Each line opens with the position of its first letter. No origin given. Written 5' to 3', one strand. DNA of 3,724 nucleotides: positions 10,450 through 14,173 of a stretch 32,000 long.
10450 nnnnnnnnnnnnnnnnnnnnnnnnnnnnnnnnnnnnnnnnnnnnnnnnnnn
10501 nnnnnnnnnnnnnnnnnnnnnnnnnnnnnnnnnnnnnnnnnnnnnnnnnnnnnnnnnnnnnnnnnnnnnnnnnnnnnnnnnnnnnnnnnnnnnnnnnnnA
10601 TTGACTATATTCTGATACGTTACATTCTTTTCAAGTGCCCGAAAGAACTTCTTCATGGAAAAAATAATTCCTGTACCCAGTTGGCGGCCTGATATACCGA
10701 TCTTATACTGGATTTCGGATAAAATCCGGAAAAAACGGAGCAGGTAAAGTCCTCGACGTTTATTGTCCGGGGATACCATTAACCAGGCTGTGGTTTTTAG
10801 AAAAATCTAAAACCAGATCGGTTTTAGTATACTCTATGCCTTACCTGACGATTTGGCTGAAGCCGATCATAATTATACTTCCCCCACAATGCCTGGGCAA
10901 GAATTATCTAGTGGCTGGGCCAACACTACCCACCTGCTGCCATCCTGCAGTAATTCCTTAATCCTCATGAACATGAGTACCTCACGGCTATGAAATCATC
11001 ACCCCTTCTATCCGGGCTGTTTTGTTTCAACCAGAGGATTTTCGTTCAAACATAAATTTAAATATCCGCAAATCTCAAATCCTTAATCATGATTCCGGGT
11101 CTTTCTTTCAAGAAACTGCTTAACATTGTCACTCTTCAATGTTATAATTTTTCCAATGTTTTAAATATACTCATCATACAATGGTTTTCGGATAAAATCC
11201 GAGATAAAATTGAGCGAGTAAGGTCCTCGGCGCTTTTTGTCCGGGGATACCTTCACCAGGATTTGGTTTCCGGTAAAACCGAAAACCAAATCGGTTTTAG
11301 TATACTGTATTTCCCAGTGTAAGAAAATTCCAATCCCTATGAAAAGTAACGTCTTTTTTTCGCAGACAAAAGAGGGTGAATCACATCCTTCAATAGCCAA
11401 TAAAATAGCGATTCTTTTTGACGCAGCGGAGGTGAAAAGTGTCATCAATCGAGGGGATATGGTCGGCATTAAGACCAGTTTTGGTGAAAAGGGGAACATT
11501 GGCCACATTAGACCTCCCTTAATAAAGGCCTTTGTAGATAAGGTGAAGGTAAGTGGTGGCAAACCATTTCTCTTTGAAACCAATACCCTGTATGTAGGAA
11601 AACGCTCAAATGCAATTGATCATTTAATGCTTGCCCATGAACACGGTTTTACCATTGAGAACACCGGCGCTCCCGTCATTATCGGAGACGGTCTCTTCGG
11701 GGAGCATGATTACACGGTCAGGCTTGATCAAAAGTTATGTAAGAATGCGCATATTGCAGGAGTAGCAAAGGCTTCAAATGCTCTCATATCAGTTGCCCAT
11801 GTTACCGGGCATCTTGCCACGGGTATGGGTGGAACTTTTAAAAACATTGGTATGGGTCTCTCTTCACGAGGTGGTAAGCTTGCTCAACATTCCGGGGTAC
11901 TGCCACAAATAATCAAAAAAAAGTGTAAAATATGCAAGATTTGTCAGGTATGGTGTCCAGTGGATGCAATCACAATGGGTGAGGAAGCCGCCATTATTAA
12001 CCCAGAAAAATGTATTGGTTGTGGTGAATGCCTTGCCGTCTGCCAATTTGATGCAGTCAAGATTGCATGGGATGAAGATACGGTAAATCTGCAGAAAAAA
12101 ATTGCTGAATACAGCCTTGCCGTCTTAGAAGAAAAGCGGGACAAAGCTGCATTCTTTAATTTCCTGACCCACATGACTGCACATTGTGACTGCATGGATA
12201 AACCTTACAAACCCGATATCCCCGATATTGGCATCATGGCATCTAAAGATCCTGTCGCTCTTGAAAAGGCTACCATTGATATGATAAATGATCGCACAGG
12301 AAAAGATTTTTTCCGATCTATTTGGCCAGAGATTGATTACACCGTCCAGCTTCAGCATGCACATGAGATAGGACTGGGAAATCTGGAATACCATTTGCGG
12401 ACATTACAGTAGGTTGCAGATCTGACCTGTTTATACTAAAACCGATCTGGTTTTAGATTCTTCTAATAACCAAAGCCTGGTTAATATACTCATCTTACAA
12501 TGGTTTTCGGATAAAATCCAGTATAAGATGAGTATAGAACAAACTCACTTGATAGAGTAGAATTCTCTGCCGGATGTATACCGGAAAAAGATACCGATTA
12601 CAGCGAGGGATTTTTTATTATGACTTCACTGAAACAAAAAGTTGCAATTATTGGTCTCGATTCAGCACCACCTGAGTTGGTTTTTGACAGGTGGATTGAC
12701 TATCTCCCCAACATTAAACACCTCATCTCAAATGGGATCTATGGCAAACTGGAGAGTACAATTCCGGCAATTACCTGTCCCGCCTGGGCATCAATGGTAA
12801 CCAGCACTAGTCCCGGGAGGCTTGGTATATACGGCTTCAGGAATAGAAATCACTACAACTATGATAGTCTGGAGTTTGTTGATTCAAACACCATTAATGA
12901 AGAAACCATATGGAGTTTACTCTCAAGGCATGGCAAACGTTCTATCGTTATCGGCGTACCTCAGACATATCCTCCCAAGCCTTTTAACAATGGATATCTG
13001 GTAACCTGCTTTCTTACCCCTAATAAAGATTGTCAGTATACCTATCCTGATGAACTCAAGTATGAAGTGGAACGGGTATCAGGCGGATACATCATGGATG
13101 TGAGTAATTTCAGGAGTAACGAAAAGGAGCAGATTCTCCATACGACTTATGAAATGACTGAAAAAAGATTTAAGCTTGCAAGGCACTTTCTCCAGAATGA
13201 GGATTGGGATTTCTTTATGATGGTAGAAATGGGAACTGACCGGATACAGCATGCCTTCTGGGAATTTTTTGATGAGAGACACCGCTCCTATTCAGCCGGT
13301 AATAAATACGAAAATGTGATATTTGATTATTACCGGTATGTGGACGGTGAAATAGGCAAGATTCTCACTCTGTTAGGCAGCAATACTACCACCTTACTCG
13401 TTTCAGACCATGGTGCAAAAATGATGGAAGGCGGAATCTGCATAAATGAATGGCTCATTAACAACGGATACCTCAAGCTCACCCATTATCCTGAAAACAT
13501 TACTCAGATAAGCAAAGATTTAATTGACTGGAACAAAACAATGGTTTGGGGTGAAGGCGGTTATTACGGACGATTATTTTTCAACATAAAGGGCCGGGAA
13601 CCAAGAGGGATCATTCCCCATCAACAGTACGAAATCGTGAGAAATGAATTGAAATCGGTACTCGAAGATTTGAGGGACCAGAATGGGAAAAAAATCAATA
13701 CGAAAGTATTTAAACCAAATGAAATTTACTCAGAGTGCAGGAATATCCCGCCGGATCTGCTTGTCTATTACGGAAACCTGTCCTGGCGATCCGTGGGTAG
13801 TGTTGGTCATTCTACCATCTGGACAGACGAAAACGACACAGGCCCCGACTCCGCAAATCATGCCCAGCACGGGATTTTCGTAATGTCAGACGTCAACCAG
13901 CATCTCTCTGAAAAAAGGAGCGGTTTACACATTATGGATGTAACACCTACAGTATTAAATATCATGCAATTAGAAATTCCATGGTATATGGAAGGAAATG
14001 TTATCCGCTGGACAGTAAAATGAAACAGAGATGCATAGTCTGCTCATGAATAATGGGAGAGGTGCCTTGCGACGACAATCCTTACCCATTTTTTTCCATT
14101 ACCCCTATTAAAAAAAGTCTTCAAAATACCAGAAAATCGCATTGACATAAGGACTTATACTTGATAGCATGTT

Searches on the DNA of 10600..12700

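Call 57: search_rna_families(source=window, start=10600, end=12700, threshold=evalue, max_evalue=1)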
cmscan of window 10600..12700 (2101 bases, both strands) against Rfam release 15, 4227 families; matches with E-value up to 1: 1.
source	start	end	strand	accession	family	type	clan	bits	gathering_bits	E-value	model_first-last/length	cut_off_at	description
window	12471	12547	-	RF00076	mir-181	Gene; miRNA;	-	21.8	45.5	0.16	1-83/83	no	mir-181 microRNA precursor family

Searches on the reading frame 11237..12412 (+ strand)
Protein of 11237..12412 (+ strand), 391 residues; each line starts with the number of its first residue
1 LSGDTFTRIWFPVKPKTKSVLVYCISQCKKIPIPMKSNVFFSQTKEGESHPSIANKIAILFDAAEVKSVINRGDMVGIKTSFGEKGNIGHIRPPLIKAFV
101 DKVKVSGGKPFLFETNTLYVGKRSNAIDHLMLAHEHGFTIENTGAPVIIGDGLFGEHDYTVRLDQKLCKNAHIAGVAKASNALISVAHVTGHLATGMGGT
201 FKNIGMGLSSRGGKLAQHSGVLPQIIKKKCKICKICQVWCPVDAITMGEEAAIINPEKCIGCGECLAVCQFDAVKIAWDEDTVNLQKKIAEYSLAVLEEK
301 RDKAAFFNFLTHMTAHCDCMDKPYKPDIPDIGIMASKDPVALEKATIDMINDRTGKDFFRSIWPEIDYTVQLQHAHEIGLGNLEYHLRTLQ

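Call 11: search_protein_families(library=pfam, proteins=[window:11237-12412:+])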
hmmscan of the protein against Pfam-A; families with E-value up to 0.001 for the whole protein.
window:11237-12412:+ (391 aa): 10 families
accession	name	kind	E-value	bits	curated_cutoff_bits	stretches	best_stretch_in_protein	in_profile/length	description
PF04015.17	DUF362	-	8.3e-35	121.1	24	1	76-348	1-200/200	Domain of unknown function (DUF362)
PF00037.32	Fer4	-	5.8e-09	35.8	21.1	1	253-274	2-23/24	4Fe-4S binding domain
PF14697.11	Fer4_21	-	2.9e-08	34.2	35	1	252-278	1-30/59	4Fe-4S dicluster domain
PF12838.12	Fer4_7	-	3.5e-07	31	27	1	229-273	1-52/52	4Fe-4S dicluster domain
PF13237.11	Fer4_10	-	8.9e-07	29.2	25.5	1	224-269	3-52/53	4Fe-4S dicluster domain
PF25160.1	LdpA_Fe-S-bd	-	1.7e-06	28.1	27.6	1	234-275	7-44/49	LdpA Fe-S cluster-binding domain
PF12797.12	Fer4_2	-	5.7e-06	26.4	24.5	1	253-269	4-20/22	4Fe-4S binding domain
PF13187.11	Fer4_9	-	2.1e-05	24.9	27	1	229-272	1-50/52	4Fe-4S dicluster domain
PF12837.12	Fer4_6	-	2.1e-05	24.7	25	1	254-273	4-23/24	4Fe-4S binding domain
PF13484.11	Fer4_16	-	0.00045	21.4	30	0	258-295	1-33/66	4Fe-4S double cluster binding domain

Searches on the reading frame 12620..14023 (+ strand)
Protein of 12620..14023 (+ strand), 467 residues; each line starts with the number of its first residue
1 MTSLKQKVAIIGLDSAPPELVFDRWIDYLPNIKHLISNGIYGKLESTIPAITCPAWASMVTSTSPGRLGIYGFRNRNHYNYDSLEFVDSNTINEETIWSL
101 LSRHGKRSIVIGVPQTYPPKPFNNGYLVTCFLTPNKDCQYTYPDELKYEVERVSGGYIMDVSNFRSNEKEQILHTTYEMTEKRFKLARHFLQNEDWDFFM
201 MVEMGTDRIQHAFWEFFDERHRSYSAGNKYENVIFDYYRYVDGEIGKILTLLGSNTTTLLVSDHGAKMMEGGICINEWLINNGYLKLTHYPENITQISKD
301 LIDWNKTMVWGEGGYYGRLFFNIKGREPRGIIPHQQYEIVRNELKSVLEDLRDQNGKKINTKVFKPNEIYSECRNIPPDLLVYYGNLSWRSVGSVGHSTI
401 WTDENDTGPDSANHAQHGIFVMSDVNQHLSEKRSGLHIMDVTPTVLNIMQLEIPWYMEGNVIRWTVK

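Call 11: search_protein_families(library=pfam, proteins=[window:12620-14023:+])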
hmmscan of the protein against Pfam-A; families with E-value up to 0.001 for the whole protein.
window:12620-14023:+ (467 aa): 2 families
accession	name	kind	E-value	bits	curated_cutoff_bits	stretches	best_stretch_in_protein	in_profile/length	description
PF01663.27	Phosphodiest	-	3.6e-46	158.8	23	1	8-403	1-331/342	Type I phosphodiesterase / nucleotide pyrophosphatase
PF00884.28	Sulfatase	-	9.4e-07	28.9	25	1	50-290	47-257/301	Sulfatase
